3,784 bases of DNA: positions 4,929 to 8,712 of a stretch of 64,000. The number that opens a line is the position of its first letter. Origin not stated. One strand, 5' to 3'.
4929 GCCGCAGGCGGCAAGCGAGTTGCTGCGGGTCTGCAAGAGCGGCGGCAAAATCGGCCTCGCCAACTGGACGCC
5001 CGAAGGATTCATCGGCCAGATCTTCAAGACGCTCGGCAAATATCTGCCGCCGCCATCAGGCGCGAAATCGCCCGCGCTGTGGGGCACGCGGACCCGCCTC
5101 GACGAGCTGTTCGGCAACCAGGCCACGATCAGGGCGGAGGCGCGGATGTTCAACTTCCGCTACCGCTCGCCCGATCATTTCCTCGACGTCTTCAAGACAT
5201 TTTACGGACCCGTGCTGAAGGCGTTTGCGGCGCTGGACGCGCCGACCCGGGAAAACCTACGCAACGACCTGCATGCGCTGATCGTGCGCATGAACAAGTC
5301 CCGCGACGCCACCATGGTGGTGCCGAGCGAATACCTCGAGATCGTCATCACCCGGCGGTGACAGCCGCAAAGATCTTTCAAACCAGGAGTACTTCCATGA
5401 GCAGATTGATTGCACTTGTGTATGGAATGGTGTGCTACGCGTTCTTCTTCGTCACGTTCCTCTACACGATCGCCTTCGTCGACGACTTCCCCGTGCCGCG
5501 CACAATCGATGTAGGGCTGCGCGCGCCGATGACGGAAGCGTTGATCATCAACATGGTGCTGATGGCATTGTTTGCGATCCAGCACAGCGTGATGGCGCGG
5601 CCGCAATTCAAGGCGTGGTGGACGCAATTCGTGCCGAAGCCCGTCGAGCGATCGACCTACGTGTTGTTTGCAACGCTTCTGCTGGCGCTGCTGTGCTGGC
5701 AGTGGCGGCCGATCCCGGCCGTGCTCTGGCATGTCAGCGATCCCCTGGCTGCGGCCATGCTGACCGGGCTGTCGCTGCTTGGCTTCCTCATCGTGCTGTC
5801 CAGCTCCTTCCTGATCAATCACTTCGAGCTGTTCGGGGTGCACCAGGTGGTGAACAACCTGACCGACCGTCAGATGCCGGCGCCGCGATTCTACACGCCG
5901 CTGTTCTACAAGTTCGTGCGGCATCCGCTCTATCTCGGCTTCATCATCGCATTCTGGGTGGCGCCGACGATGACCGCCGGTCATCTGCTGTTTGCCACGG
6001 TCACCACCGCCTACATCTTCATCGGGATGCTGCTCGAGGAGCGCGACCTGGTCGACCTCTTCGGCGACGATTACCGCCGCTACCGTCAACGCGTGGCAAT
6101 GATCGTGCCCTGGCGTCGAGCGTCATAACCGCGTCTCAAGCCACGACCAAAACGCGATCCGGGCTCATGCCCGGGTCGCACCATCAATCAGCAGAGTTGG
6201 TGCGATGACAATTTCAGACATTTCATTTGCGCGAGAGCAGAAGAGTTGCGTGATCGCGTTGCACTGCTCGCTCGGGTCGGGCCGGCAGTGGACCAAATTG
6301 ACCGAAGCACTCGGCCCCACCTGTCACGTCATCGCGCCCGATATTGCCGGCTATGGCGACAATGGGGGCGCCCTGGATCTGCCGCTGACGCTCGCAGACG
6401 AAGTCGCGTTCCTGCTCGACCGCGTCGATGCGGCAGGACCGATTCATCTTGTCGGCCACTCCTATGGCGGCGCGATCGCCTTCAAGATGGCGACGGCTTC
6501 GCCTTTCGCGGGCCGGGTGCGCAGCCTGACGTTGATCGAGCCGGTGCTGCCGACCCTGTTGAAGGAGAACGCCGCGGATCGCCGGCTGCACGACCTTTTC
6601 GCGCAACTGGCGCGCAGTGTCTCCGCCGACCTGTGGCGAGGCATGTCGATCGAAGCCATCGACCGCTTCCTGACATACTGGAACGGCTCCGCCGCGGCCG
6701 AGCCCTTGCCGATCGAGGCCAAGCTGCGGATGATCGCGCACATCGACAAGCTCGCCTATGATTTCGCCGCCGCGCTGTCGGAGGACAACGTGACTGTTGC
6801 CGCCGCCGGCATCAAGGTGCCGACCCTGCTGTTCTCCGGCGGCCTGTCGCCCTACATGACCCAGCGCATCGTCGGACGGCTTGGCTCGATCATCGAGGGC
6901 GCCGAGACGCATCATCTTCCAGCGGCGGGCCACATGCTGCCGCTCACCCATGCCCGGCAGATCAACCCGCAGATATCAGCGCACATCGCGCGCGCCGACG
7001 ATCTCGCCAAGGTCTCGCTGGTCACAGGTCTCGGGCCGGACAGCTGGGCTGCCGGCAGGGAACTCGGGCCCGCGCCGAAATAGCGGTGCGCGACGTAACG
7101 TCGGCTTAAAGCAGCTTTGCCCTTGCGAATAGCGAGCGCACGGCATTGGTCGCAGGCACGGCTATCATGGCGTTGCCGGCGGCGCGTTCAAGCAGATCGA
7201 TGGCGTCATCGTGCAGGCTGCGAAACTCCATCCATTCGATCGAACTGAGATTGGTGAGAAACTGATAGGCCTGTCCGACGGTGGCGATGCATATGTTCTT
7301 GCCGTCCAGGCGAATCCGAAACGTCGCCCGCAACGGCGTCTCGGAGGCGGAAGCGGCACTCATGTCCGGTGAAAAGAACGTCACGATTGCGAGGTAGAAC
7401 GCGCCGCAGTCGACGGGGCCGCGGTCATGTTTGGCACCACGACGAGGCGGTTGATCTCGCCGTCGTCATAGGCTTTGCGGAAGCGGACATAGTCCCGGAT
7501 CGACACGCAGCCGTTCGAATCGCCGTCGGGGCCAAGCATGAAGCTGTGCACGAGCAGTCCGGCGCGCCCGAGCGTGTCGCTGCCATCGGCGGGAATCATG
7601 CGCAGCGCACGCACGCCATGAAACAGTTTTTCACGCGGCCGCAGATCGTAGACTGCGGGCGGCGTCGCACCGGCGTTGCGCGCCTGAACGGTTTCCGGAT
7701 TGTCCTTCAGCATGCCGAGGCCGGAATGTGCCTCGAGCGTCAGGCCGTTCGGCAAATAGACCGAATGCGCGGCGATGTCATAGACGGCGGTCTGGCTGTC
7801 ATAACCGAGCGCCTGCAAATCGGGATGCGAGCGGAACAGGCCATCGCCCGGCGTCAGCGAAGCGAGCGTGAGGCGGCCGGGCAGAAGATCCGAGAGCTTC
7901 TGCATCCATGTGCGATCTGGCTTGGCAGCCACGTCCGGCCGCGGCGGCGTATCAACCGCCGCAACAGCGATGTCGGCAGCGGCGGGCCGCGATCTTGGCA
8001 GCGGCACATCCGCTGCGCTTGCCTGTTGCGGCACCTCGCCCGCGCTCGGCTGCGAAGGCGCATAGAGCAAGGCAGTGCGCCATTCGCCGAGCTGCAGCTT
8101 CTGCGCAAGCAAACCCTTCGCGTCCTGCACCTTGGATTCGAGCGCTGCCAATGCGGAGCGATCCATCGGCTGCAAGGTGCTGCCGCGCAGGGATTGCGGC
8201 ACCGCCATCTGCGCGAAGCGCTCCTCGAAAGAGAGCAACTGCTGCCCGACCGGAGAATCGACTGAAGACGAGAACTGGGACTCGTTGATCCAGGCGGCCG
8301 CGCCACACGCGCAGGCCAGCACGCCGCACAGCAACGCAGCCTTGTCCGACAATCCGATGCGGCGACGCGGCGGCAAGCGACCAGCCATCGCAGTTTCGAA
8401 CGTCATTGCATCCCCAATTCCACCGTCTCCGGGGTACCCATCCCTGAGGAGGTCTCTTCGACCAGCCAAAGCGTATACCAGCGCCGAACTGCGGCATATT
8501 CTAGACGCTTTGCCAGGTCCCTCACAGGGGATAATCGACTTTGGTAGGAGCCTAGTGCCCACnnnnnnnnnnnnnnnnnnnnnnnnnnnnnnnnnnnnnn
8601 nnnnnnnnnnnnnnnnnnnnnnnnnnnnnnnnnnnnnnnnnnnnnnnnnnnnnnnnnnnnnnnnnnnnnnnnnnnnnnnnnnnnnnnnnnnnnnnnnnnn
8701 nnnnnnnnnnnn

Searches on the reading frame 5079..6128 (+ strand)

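Call 92: search_protein_families(library=pfam, proteins=[window:5079-6128:+], max_evalue=0.00001)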
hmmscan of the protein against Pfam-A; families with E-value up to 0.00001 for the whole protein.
window:5079-6128:+ (349 aa): 1 family
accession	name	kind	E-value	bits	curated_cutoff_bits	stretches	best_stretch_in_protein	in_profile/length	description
PF07298.16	NnrU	-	2.1e-07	31.2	24.7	1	161-318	5-131/188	NnrU protein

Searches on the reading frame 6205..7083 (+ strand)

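Call 92: search_protein_families(library=pfam, proteins=[window:6205-7083:+], max_evalue=0.00001)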
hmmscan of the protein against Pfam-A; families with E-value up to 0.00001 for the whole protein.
window:6205-7083:+ (292 aa): 3 families
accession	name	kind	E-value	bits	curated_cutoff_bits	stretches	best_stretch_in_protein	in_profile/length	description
PF12697.13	Abhydrolase_6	-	1.7e-20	75.1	26.3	1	16-252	1-213/217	Alpha/beta hydrolase family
PF00561.26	Abhydrolase_1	-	2e-19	70.7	25.8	1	16-249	3-244/245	alpha/beta hydrolase fold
PF00975.26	Thioesterase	-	6e-11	43.4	26.4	1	16-112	3-101/226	Thioesterase domain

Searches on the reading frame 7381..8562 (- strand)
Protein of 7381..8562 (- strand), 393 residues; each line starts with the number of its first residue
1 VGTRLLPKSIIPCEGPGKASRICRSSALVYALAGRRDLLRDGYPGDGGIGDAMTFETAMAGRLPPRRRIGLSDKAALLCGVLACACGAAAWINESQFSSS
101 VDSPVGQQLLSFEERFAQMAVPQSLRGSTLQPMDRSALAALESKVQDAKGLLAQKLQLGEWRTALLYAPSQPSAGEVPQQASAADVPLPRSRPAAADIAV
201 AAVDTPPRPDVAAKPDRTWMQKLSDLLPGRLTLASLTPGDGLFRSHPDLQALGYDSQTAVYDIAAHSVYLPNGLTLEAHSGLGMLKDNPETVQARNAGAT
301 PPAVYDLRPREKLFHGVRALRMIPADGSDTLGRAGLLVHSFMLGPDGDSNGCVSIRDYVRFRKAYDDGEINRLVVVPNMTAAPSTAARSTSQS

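Call 92: search_protein_families(library=pfam, proteins=[window:7381-8562:-], max_evalue=0.00001)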
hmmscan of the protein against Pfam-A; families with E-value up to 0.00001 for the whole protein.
window:7381-8562:- (393 aa): 1 family
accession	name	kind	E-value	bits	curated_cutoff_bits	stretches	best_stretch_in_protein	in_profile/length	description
PF10908.13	Tlde1_dom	-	7.4e-26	91.4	30.1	1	275-379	2-120/120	Tlde1 domain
